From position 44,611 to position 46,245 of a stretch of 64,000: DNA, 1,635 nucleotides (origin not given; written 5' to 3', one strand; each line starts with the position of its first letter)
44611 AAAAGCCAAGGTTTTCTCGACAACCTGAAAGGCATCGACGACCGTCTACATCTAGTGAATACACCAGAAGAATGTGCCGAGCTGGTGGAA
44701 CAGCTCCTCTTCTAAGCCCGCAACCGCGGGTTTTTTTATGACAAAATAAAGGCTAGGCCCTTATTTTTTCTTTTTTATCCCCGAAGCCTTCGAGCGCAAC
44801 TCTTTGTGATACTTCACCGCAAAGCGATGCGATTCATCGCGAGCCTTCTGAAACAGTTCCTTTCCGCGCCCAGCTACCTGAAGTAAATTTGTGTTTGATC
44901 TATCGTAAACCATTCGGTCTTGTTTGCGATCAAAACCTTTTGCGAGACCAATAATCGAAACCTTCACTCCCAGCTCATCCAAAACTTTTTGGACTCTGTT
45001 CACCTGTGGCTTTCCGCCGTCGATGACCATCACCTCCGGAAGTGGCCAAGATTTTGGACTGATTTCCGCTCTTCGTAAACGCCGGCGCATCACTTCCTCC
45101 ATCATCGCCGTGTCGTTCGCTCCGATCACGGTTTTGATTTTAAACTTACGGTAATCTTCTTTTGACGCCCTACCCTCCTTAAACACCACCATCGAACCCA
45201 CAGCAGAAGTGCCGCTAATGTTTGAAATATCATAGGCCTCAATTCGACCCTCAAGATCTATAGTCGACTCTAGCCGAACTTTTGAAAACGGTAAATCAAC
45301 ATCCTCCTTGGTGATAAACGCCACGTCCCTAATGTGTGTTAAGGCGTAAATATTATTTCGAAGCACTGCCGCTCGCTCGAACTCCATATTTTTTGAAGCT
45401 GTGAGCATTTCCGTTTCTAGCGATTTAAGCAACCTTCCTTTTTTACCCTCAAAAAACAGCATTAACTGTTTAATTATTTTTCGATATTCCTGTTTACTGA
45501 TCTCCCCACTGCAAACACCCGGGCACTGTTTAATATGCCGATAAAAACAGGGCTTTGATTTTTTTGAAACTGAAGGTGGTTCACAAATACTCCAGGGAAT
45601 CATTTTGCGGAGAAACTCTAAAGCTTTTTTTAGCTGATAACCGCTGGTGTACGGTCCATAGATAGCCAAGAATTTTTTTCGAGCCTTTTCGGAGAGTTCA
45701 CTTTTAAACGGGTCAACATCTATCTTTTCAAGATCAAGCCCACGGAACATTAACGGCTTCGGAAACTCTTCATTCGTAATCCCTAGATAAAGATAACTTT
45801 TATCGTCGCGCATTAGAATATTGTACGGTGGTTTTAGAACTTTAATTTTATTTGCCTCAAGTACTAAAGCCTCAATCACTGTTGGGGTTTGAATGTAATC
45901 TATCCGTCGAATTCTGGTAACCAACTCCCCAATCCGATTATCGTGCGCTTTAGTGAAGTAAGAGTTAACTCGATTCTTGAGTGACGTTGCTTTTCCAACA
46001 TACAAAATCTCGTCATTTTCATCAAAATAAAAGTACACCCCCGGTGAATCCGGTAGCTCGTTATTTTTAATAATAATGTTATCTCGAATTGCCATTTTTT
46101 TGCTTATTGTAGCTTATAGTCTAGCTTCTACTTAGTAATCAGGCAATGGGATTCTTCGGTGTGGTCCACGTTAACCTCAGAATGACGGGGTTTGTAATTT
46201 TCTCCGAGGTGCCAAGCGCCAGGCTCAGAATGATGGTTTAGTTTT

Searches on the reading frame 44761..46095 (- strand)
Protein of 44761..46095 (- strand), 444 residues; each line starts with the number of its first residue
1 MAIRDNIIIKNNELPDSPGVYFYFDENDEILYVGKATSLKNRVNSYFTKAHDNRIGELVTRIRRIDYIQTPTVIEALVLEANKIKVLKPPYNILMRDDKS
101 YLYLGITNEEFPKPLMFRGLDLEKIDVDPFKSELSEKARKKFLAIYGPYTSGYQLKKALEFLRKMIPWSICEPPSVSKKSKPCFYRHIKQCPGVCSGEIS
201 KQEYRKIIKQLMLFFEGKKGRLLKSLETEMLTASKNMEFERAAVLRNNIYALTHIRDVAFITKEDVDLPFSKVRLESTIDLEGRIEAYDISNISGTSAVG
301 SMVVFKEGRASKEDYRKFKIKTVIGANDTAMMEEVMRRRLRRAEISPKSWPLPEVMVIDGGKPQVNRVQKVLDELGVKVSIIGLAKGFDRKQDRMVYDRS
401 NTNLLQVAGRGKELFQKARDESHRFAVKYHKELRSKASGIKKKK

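Call 11: search_protein_families(library=pfam, proteins=[window:44761-46095:-], max_evalue=0.01)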
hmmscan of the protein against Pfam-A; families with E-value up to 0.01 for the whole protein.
window:44761-46095:- (444 aa): 4 families
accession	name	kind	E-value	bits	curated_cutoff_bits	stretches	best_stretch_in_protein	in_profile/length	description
PF08459.17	UvrC_RNaseH_dom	-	3.2e-44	151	22.3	1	283-427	11-159/159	UvrC RNAse H endonuclease domain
PF02151.25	UVR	-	7.2e-08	32.4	21.5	1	221-249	2-30/36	UvrB/uvrC motif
PF01541.30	GIY-YIG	-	2e-07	31.7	22.6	1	18-92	2-78/78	GIY-YIG catalytic domain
PF11964.13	SpoIIAA-like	-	0.0076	17.4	25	0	196-288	7-93/106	SpoIIAA-like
